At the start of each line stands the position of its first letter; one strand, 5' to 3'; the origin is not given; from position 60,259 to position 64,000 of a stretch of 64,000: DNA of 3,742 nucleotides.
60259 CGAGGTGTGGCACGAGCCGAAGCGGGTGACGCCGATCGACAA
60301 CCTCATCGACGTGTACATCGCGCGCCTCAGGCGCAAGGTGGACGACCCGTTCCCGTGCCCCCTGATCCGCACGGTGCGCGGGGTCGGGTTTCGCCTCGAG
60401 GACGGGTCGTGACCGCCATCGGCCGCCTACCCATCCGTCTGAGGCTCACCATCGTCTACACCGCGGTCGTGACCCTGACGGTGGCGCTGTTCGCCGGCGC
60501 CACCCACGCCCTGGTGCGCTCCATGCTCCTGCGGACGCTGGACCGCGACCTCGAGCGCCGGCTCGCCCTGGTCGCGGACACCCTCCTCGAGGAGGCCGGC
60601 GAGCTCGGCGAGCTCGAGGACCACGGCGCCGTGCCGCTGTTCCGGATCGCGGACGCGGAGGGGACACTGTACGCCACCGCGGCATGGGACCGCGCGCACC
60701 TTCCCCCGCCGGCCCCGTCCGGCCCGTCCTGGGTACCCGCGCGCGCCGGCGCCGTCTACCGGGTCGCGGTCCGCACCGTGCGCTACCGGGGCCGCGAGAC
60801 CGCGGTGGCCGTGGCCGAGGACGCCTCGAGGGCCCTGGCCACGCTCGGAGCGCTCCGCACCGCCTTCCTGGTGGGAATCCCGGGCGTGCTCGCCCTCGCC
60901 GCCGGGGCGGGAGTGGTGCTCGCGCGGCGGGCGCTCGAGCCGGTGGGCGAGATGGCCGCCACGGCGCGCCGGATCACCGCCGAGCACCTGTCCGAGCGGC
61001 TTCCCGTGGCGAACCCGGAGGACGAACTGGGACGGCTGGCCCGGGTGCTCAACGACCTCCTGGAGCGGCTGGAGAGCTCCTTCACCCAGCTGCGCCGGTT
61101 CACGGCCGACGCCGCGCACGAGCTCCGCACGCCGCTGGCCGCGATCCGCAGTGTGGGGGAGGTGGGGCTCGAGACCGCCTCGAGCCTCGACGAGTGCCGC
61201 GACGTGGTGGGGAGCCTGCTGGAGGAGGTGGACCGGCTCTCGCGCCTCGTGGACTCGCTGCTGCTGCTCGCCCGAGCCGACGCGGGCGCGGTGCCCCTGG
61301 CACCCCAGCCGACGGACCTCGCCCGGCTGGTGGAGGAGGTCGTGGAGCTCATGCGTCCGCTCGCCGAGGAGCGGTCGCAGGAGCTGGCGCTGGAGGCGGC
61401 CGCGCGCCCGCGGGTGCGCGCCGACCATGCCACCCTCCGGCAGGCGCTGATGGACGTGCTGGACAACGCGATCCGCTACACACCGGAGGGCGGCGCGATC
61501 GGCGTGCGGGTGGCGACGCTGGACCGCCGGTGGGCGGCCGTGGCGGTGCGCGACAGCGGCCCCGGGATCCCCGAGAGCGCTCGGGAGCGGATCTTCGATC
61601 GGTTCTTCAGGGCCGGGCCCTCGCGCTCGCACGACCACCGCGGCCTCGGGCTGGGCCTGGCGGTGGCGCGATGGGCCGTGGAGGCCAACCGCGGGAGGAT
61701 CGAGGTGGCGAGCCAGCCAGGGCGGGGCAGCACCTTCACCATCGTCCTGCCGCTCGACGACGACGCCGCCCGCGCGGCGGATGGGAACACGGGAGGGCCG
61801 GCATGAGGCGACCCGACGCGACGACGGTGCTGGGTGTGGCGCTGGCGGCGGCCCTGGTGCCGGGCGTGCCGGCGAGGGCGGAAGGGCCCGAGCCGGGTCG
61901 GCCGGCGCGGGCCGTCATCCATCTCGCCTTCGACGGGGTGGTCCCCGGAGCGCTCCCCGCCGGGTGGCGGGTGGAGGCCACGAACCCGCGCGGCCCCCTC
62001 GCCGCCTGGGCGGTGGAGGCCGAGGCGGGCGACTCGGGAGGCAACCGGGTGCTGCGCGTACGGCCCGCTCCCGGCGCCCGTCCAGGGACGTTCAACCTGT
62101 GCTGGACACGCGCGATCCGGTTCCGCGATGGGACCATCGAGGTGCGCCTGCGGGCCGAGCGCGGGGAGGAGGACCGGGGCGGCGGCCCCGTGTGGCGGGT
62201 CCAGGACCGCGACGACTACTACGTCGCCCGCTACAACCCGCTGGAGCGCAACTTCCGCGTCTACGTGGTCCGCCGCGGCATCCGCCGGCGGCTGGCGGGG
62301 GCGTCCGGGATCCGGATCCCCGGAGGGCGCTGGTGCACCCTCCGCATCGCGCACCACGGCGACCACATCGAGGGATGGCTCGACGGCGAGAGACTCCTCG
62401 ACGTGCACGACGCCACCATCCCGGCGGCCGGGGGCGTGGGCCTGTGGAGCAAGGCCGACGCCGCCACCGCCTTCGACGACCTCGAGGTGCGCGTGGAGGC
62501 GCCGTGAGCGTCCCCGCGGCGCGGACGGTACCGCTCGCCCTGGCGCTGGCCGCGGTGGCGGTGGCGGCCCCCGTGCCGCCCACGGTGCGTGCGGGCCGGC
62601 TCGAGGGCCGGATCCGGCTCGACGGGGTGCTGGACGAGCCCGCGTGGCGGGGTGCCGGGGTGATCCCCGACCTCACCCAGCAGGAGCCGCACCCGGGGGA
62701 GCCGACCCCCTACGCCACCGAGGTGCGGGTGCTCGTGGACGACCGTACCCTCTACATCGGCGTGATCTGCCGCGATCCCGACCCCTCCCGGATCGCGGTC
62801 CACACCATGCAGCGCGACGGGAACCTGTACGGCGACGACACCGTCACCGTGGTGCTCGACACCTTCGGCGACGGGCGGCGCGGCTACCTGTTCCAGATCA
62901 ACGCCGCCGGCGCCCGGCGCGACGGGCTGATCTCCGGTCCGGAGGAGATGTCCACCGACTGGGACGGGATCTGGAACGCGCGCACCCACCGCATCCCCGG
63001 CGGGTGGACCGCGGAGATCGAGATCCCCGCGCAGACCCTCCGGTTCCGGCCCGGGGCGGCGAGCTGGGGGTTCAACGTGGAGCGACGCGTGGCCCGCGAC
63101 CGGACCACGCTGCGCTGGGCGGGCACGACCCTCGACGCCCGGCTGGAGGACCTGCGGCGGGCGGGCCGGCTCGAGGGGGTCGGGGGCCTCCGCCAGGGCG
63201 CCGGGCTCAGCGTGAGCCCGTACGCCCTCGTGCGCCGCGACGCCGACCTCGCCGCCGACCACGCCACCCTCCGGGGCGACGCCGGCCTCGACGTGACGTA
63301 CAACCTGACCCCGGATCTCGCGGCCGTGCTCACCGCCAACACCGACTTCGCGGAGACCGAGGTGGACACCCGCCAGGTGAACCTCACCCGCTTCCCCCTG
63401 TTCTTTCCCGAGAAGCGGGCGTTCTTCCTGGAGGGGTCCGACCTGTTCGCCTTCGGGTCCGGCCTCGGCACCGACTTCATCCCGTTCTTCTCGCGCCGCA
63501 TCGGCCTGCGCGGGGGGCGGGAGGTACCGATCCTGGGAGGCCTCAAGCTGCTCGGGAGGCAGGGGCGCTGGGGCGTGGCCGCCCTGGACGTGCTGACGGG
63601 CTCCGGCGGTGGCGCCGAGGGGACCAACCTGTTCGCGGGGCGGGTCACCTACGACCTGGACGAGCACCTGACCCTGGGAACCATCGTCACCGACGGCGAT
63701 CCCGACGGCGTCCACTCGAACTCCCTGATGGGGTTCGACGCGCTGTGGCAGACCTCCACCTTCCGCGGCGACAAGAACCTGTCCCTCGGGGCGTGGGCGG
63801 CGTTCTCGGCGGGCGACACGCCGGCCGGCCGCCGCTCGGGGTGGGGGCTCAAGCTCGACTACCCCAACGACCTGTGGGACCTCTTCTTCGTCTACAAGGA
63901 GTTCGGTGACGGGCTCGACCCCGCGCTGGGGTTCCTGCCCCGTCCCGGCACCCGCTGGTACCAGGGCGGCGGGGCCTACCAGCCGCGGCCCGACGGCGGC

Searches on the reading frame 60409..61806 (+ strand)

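Call 37: search_protein_families(library=pfam, proteins=[window:60409-61806:+], max_evalue=0.00001)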
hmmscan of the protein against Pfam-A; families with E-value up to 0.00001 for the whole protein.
window:60409-61806:+ (465 aa): 3 families
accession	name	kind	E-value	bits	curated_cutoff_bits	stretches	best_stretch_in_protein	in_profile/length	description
PF02518.31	HATPase_c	-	7.2e-27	94.5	26.4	1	339-450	2-110/111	Histidine kinase-, DNA gyrase B-, and HSP90-like ATPase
PF00512.31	HisKA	-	1.6e-16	60.6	26.9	1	228-293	2-66/66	His Kinase A (phospho-acceptor) domain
PF00672.30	HAMP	-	7.7e-13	49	25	1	170-222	1-52/53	HAMP domain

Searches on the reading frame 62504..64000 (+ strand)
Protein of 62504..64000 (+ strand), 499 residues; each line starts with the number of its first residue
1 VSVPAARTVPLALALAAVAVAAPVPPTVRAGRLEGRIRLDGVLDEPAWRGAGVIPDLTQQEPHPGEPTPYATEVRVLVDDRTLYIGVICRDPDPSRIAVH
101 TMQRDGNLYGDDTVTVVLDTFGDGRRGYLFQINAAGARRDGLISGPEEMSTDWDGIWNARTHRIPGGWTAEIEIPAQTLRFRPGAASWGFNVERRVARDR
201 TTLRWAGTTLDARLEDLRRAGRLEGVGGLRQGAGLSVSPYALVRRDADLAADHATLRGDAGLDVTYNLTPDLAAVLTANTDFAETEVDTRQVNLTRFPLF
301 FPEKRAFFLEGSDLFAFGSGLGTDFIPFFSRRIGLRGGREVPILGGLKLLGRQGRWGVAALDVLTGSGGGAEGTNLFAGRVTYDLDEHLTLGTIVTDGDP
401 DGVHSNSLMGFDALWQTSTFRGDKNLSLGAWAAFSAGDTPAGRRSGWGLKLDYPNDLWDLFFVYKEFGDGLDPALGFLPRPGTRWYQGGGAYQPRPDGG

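Call 37: search_protein_families(library=pfam, proteins=[window:62504-64000:+], max_evalue=0.00001)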
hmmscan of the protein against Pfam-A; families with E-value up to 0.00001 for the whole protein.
window:62504-64000:+ (499 aa): 2 families
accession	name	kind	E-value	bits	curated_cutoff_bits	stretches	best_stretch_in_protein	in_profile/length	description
PF19313.5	DUF5916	-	3.5e-12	46.3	22.6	1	235-335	5-96/572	Domain of unknown function (DUF5916)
PF06452.16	CBM9_1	-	7.6e-06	26.4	23.4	0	40-193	2-147/185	Carbohydrate family 9 binding domain-like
